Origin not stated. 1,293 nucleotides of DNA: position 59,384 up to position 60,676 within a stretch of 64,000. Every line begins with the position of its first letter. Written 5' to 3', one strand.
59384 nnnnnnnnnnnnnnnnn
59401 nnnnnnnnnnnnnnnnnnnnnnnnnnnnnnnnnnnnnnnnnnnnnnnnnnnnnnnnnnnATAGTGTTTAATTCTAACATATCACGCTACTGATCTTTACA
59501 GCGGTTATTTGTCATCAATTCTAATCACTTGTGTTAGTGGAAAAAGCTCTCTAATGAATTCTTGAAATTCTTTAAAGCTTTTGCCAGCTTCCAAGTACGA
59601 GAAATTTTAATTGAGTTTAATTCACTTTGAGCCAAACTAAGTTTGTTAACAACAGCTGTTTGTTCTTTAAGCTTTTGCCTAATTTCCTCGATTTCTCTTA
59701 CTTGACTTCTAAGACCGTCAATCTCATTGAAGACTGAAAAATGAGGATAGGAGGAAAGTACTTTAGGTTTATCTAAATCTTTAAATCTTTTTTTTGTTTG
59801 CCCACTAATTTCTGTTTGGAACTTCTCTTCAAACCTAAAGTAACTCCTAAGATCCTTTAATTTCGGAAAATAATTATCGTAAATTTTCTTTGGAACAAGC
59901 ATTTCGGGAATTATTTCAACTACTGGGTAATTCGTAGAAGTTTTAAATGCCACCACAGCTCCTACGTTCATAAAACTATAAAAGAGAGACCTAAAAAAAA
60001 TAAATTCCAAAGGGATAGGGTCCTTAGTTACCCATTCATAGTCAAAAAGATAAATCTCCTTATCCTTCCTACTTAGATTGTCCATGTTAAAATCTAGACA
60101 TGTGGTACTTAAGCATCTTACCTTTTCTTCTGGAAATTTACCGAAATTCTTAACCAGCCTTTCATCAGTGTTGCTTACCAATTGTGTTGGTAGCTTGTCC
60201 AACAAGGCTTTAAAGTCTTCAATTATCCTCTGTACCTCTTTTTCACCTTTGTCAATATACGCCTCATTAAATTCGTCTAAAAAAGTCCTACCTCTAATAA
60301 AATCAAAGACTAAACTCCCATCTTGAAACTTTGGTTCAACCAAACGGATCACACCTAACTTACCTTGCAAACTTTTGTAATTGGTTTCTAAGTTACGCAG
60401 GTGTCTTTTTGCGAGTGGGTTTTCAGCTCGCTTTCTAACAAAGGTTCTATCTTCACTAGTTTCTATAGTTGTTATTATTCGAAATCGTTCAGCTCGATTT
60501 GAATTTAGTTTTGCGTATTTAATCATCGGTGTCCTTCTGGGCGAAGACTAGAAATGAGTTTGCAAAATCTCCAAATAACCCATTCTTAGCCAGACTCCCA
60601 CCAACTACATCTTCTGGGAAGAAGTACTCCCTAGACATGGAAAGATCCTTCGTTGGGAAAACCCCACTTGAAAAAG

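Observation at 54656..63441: Two adjacent Wzm/Wzt ABC exporters, both with Wzt C-terminal carbohydrate-binding extensions, each paired with its own capping module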

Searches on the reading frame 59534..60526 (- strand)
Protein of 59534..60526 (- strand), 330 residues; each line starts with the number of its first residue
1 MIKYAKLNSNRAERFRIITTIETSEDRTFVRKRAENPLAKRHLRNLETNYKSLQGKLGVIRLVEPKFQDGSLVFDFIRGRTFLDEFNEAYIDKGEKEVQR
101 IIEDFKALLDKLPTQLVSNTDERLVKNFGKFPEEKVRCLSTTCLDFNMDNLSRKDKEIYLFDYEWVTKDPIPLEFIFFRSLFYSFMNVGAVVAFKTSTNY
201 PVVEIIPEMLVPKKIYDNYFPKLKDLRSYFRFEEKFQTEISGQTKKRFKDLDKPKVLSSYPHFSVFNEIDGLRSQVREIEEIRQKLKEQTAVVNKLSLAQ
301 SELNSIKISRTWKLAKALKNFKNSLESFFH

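Call 3: search_protein_families(library=pfam, proteins=[window:59534-60526:-], max_evalue=0.01)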
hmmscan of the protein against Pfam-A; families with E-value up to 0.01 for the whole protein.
window:59534-60526:- (330 aa): 1 family
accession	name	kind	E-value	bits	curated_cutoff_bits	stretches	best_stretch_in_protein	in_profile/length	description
PF05659.16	RPW8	-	0.0042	17.2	30.4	1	265-329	47-111/139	Arabidopsis broad-spectrum mildew resistance protein RPW8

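Call 10: search_solved_structures(query=window:59534-60526:-, max_evalue=10, show_alignments=2)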
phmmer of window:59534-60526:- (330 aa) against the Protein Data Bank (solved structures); distinct sequences matched with E-value up to 10: 2.
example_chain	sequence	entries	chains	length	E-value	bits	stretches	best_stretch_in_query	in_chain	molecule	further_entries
2hw6_A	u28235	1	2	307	0.013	18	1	32-135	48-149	MAP kinase-interacting serine/threonine-protein kinase 1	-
5wvd_A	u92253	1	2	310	0.013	17.9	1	32-135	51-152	MAP kinase interacting serine/threonine kinase 1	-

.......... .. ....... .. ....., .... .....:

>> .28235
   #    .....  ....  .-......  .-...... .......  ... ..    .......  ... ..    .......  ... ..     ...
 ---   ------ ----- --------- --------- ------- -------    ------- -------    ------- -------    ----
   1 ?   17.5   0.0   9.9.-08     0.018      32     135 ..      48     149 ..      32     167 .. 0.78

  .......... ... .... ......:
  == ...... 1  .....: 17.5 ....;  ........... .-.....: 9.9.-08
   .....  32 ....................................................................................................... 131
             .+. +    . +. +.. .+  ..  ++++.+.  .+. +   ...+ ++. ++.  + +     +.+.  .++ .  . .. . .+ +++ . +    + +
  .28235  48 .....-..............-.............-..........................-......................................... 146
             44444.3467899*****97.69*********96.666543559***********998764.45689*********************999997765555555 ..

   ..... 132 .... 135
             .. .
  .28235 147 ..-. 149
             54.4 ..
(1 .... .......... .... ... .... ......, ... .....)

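Call 15: find_encoding_contigs(protein=window:59534-60526:-, flank=10000, max_places=6)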
Protein window:59534-60526:- (330 aa): 4 contigs read that carry it; 4 places shown.
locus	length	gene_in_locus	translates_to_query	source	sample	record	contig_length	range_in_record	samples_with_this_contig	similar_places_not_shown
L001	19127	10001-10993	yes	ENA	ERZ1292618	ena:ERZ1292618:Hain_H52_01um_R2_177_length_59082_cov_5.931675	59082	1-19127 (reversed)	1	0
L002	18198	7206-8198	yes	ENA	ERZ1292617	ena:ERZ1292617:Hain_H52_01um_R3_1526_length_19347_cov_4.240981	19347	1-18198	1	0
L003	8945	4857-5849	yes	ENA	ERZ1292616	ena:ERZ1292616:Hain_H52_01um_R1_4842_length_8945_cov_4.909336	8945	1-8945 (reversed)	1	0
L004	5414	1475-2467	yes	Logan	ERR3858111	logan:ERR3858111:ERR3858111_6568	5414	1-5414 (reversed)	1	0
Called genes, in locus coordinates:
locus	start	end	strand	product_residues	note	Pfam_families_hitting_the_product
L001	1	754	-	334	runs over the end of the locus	PF07681:DoxX (faint)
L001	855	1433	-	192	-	-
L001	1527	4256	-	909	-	PF07517:SecA_DEAD, PF01043:SecA_PP_bind, PF21090:P-loop_SecA, PF07516:SecA_SW, PF02810:SEC-C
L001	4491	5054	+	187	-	PF01797:Y1_Tnp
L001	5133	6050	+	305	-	PF01073:3Beta_HSD, PF01370:Epimerase, PF02719:Polysacc_synt_2, PF04321:RmlD_sub_bind, PF05368:NmrA, PF07993:NAD_binding_4 (faint), PF13460:NAD_binding_10, PF16363:GDP_Man_Dehyd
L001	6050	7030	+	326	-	PF01933:CofD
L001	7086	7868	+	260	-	PF01061:ABC2_membrane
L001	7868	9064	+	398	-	PF00005:ABC_tran, PF13304:AAA_21 (faint), PF14524:Wzt_C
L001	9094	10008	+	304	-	PF13489:Methyltransf_23 (weak), PF00398:RrnaAD, PF05401:NodS (weak), PF08241:Methyltransf_11, PF08242:Methyltransf_12, PF13649:Methyltransf_25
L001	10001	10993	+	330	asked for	-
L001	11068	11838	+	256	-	PF00483:NTP_transferase, PF12804:NTP_transf_3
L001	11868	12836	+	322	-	PF01073:3Beta_HSD, PF01370:Epimerase, PF02719:Polysacc_synt_2, PF07993:NAD_binding_4, PF13460:NAD_binding_10, PF16363:GDP_Man_Dehyd, PF04321:RmlD_sub_bind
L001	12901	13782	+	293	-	PF01073:3Beta_HSD, PF01370:Epimerase, PF02719:Polysacc_synt_2 (faint), PF04321:RmlD_sub_bind, PF07993:NAD_binding_4, PF13460:NAD_binding_10 (faint), PF16363:GDP_Man_Dehyd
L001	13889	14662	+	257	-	PF01061:ABC2_membrane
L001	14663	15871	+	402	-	PF00005:ABC_tran, PF14524:Wzt_C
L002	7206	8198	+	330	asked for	-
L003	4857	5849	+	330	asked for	-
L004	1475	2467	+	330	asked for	-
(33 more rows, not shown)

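Call 17: find_homologous_proteins(query=window:59534-60526:-, max_evalue=0.001)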
Query window:59534-60526:- (330 aa): 1 proteins with E <= 0.001 among 1787 candidates.
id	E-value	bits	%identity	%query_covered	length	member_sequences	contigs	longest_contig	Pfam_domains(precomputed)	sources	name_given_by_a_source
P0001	1.5e-212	722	100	100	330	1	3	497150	-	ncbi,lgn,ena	-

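Call 21: search_protein_families(library=ncbifam, proteins=[window:59534-60526:-], max_evalue=0.001)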
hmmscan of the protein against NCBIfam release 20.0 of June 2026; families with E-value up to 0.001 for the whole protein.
window:59534-60526:- (330 aa): 0 families

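Call 27: predict_structure(protein=window:59534-60526:-)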
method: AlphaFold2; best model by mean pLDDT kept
length: 330 residues; sequences in the alignment: 1
mean_pLDDT: 39.1   pTM: 0.24
mean pLDDT of the five models: 39.1, 36.7, 32.6, 31.9, 30.7
residues with pLDDT >= 90: 0; 70-90: 11; 50-70: 51; < 50: 268
segments of 3 or more residues with pLDDT < 50: 1-32, 37-62, 70-75, 77-277
pLDDT, mean of each block of 10 residues (from residue 1): 31 43 44 49 41 38 51 47 37 36 37 27 28 25 25 24 26 27 28 30 31 34 30 31 36 35 33 46 64 63 56 70 70
secondary structure, 60 per line:
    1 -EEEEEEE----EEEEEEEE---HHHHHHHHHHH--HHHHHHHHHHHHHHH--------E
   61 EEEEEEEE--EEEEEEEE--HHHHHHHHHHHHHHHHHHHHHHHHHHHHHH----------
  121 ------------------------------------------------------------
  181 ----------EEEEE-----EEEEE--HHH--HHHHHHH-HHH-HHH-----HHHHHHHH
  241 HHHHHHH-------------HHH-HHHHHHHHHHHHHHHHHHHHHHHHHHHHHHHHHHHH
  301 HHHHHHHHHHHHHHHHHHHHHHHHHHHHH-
elements in order: E2-8 E13-20 H24-34 H37-51 E60-68 E71-78 H81-110 E191-195 E201-205 H213-219 H233-247 H265-329

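Call 28: search_protein_representatives(protein=window:59534-60526:-)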
Query: 330 residues. Proteins with E-value up to 0.001 (for the whole library): 1475; up to 1e-10: 324; up to 1e-30: 5. The best 150 are listed.
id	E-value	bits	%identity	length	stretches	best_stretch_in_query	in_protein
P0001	4.9e-213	722.2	100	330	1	1-330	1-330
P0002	1.5e-48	182.0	34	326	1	1-323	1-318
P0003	1.5e-46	175.4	36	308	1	1-266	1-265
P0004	5.2e-35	137.5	31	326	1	1-326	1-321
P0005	2.1e-34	135.5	32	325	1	1-317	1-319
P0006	6.6e-29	117.5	30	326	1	1-319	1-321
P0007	1.5e-28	116.3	31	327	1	1-322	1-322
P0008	6.8e-27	110.9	30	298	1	40-319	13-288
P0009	1.2e-26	110.0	30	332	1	10-323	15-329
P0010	1.6e-26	109.6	28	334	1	4-320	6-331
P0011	4.8e-26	108.1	28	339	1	1-304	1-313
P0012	1.0e-25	107.0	30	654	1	11-311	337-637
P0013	4.5e-25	104.9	30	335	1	1-303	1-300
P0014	2.7e-24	102.3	34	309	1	1-219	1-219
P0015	5.3e-24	101.4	27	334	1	1-320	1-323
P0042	2.7e-19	85.9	28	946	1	1-302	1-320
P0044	3.6e-19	85.5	28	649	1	4-325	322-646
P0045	5.1e-19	85.0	26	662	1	2-299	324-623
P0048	9.7e-19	84.1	26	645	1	4-322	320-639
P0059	1.1e-17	80.6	27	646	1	9-322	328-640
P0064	5.4e-17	78.3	30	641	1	7-323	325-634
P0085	1.1e-15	74.1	31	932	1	2-183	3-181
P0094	2.8e-15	72.7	30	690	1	3-186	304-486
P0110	9.4e-15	71.0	28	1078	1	2-187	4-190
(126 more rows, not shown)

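Call 30: search_protein_families(library=pfam, proteins=[P0012, P0044, P0045, P0048, P0059, P0064, P0042, P0085, P0110, P0094], max_evalue=0.001)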
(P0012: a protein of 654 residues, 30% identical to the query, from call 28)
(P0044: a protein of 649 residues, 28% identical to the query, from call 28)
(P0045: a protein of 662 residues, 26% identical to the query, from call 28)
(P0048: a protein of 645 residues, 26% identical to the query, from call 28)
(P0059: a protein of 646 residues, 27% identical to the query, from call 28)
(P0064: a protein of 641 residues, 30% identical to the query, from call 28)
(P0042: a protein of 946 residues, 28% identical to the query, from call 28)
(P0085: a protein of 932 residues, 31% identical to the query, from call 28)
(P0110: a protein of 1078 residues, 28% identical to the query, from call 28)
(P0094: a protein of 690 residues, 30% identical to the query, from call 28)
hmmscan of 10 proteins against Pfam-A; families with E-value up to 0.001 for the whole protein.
P0012 (654 aa): 8 families
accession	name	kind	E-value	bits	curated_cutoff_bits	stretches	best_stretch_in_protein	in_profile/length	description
PF13649.12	Methyltransf_25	-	9.7e-09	36.2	27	1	84-158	1-77/97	Methyltransferase domain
PF08242.18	Methyltransf_12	-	1.5e-08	35.7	30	1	85-163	1-79/98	Methyltransferase domain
PF08241.18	Methyltransf_11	-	8.3e-08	33.2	21.2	1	85-158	1-73/95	Methyltransferase domain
PF13847.12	Methyltransf_31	-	3.9e-07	30.3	27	1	80-189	3-110/145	Methyltransferase domain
PF13489.12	Methyltransf_23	-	1.4e-06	28.6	27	1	78-241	20-160/164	Methyltransferase domain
PF00398.26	RrnaAD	-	2.6e-05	23.9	24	1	77-138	27-88/263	Ribosomal RNA adenine dimethylase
PF05401.17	NodS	-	9.1e-05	22.8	24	1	82-157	45-118/201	Nodulation protein S (NodS)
PF02353.26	CMAS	-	0.00034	20.4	27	1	70-188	52-164/273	Mycolic acid cyclopropane synthetase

P0044 (649 aa): 8 families
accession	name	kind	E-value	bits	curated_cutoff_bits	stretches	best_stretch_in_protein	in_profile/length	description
PF08242.18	Methyltransf_12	-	6e-11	43.4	30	1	83-181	1-98/98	Methyltransferase domain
PF08241.18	Methyltransf_11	-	3.2e-10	41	21.2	1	83-183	1-95/95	Methyltransferase domain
PF13489.12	Methyltransf_23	-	6.3e-09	36.2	27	1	76-228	20-152/164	Methyltransferase domain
PF13649.12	Methyltransf_25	-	4.2e-08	34.2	27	1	83-179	2-97/97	Methyltransferase domain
PF13847.12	Methyltransf_31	-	2.2e-07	31.1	27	1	78-185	3-111/145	Methyltransferase domain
PF05401.17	NodS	-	1.7e-06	28.4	24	1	79-184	44-145/201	Nodulation protein S (NodS)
PF00398.26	RrnaAD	-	3.9e-06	26.6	24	1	73-140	25-92/263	Ribosomal RNA adenine dimethylase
PF05219.18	DREV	-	0.00077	19.1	26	0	79-185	95-188/265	DREV methyltransferase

P0045 (662 aa): 8 families
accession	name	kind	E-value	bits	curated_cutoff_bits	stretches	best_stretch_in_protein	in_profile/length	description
PF13489.12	Methyltransf_23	-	2.2e-10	40.9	27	1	76-238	20-160/164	Methyltransferase domain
PF08241.18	Methyltransf_11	-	5.3e-10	40.3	21.2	1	83-184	1-94/95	Methyltransferase domain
PF08242.18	Methyltransf_12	-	8.7e-09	36.4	30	1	83-183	1-98/98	Methyltransferase domain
PF13649.12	Methyltransf_25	-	3e-08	34.7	27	1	82-156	1-77/97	Methyltransferase domain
PF00398.26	RrnaAD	-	5.4e-07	29.4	24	1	75-146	27-101/263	Ribosomal RNA adenine dimethylase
PF13847.12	Methyltransf_31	-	5.3e-06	26.6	27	1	78-189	3-113/145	Methyltransferase domain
PF05175.20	MTS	-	8e-05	22.8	23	1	70-194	23-147/170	Methyltransferase small domain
PF05401.17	NodS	-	0.00016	22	24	1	80-174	45-137/201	Nodulation protein S (NodS)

P0048 (645 aa): 8 families
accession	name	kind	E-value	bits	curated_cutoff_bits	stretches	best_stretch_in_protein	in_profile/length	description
PF08241.18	Methyltransf_11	-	1.6e-12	48.3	21.2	1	78-179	1-94/95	Methyltransferase domain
PF08242.18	Methyltransf_12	-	1.2e-10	42.4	30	1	78-176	1-96/98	Methyltransferase domain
PF13649.12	Methyltransf_25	-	1.6e-10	42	27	1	78-151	2-77/97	Methyltransferase domain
PF13489.12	Methyltransf_23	-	3.9e-09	36.9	27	1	71-232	20-159/164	Methyltransferase domain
PF00398.26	RrnaAD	-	2.1e-08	34.1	24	1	63-128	20-85/263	Ribosomal RNA adenine dimethylase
PF02353.26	CMAS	-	3.9e-07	30.1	27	1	63-181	52-165/273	Mycolic acid cyclopropane synthetase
PF05401.17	NodS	-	4.6e-07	30.3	24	1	76-179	46-143/201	Nodulation protein S (NodS)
PF05219.18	DREV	-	0.00033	20.3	26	0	72-182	93-188/265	DREV methyltransferase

P0059 (646 aa): 10 families
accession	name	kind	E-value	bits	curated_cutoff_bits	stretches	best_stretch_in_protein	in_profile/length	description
PF08242.18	Methyltransf_12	-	2.4e-12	47.9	30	1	81-181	1-98/98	Methyltransferase domain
PF08241.18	Methyltransf_11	-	1.9e-09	38.4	21.2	1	81-182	1-94/95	Methyltransferase domain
PF13489.12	Methyltransf_23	-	2e-09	37.8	27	1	74-235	20-159/164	Methyltransferase domain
PF13649.12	Methyltransf_25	-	1.3e-08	35.8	27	1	80-179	1-97/97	Methyltransferase domain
PF02353.26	CMAS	-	1.3e-08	35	27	1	72-183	58-164/273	Mycolic acid cyclopropane synthetase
PF00398.26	RrnaAD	-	1.8e-06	27.7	24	1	68-138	22-92/263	Ribosomal RNA adenine dimethylase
PF05401.17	NodS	-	2.9e-06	27.7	24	1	77-182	44-143/201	Nodulation protein S (NodS)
PF13847.12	Methyltransf_31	-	6e-06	26.4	27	1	76-184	3-110/145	Methyltransferase domain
PF05175.20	MTS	-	4.5e-05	23.6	23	1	78-191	33-146/170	Methyltransferase small domain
PF10294.15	Methyltransf_16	-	0.00011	22.4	21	1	76-199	46-161/174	Lysine methyltransferase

P0064 (641 aa): 7 families
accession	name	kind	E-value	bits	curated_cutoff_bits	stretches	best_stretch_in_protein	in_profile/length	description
PF08242.18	Methyltransf_12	-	6.8e-10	40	30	1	85-183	1-98/98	Methyltransferase domain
PF02353.26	CMAS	-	3.8e-09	36.7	27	1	77-185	59-164/273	Mycolic acid cyclopropane synthetase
PF13489.12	Methyltransf_23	-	3.6e-07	30.5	27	1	76-202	18-138/164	Methyltransferase domain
PF13847.12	Methyltransf_31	-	1.1e-06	28.8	27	1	79-186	2-110/145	Methyltransferase domain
PF08241.18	Methyltransf_11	-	7.6e-06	26.9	21.2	1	85-184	1-94/95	Methyltransferase domain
PF13649.12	Methyltransf_25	-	1.1e-05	26.5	27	1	84-181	1-97/97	Methyltransferase domain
PF05891.18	Methyltransf_PK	-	0.00018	21.5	27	1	82-185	57-159/218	AdoMet dependent proline di-methyltransferase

P0042 (946 aa): 5 families
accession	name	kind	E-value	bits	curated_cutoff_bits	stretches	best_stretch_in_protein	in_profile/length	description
PF00535.33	Glycos_transf_2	-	9e-53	179.1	23.3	2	421-581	1-167/168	Glycosyl transferase family 2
PF13641.12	Glyco_tranf_2_3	-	9.1e-12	45.9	27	1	677-901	3-219/230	Glycosyltransferase like family 2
PF13712.12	Glyco_tranf_2_5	-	1.6e-05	25.2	27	1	718-791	13-89/210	Glycosyltransferase like family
PF13632.12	Glyco_trans_2_3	-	9.5e-05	22.7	27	0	839-893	70-123/198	Glycosyl transferase family group 2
PF02709.20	Glyco_transf_7C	-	0.00063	19.8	23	0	833-892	11-73/78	N-terminal domain of galactosyltransferase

P0085 (932 aa): 3 families
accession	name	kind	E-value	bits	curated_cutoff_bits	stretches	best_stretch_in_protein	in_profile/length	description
PF00535.33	Glycos_transf_2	-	1.8e-57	194.3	23.3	2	401-563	1-167/168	Glycosyl transferase family 2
PF13641.12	Glyco_tranf_2_3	-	3e-19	70.4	27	2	642-856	3-212/230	Glycosyltransferase like family 2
PF13704.12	Glyco_tranf_2_4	-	3e-06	28.1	27.5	0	408-495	2-88/98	Glycosyl transferase family 2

P0110 (1078 aa): 4 families
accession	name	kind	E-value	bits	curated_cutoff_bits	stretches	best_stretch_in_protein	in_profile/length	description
PF00535.33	Glycos_transf_2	-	9.1e-49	166.1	23.3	2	422-582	1-167/168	Glycosyl transferase family 2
PF10111.15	Glyco_tranf_2_2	-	2.5e-22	80.1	27.3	2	694-893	16-214/276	Glycosyltransferase like family 2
PF13641.12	Glyco_tranf_2_3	-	7e-15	56.1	27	1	421-538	3-123/230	Glycosyltransferase like family 2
PF13632.12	Glyco_trans_2_3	-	2.8e-08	34.3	27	0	816-896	47-124/198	Glycosyl transferase family group 2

P0094 (690 aa): 8 families
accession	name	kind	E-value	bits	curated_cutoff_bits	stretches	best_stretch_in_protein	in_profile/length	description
PF08241.18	Methyltransf_11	-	5.2e-09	37.1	21.2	1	70-170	1-95/95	Methyltransferase domain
PF13649.12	Methyltransf_25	-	3.6e-08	34.4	27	1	69-165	1-96/97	Methyltransferase domain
PF08242.18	Methyltransf_12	-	1e-07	33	30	1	70-167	1-97/98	Methyltransferase domain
PF02353.26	CMAS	-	1.3e-07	31.6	27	1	56-170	53-164/273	Mycolic acid cyclopropane synthetase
PF00398.26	RrnaAD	-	3.4e-07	30.1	24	1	56-128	21-93/263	Ribosomal RNA adenine dimethylase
PF05175.20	MTS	-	3.6e-06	27.1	23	1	66-178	32-146/170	Methyltransferase small domain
PF05401.17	NodS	-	4.5e-06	27.1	24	1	66-170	44-144/201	Nodulation protein S (NodS)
PF13489.12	Methyltransf_23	-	1.1e-05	25.7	27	1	63-223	20-160/164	Methyltransferase domain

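Call 69: search_solved_structures(query=A3, max_evalue=10, show_alignments=0)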
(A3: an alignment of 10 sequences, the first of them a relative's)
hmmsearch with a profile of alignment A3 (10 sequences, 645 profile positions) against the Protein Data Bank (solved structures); distinct sequences matched with E-value up to 10: 102 (the best 60 are shown).
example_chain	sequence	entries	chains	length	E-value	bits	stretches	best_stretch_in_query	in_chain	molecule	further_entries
5wp5_A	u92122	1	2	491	7.4e-09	37.6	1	61-127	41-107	Phosphomethylethanolamine N-methyltransferase 2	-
5wp4_A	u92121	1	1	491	3.9e-08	35.2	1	61-126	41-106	Phosphoethanolamine N-methyltransferase 1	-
8rdl_A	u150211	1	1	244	1.4e-07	33.3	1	73-177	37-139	ToxA protein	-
9whw_B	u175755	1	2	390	3.6e-07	32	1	70-176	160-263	N-methyltransferase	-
6ifv_A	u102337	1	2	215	2e-06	29.5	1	64-110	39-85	Ribosomal RNA small subunit methyltransferase A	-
6ifw_A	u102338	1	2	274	2.5e-06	29.2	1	64-109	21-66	Ribosomal RNA small subunit methyltransferase A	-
6ifx_A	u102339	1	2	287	2.8e-06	29.1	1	64-109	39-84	Ribosomal RNA small subunit methyltransferase A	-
6ifs_A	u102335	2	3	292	3e-06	29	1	64-109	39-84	Ribosomal RNA small subunit methyltransferase A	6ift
7v2l_W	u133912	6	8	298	3.1e-06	28.9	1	64-109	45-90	Ribosomal RNA small subunit methyltransferase A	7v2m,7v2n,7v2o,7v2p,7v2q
3mgg_A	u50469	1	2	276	3.2e-06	28.9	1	72-189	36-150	Methyltransferase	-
3ofj_A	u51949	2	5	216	9.2e-06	27.4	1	76-172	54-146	Nodulation protein S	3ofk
1vbf_A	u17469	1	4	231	2e-05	26.3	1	66-141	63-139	231aa long hypothetical protein-L-isoaspartate O-methyltransferase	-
8x3w_A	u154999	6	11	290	3.6e-05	25.4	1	68-126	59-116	Probable ribosomal RNA small subunit methyltransferase A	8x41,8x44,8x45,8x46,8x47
8x4o_A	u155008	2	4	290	3.6e-05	25.4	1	68-126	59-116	Probable ribosomal RNA small subunit methyltransferase A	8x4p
8x4l_A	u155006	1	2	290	3.7e-05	25.4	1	68-126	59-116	Probable ribosomal RNA small subunit methyltransferase A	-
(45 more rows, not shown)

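Call 102: list_cluster_members(proteins=[P0001, P0151, P0271])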
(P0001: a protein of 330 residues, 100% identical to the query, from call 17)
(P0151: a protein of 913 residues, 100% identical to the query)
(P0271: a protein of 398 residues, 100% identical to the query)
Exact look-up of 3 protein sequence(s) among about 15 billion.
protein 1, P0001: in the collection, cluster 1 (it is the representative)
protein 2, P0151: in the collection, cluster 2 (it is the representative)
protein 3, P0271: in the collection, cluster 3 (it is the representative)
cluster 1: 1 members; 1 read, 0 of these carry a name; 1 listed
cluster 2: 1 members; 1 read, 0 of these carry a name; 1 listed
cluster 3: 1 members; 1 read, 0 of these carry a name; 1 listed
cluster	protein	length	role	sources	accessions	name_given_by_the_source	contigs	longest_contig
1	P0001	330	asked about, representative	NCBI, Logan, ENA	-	-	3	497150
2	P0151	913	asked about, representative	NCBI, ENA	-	-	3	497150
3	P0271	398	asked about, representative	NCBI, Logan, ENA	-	-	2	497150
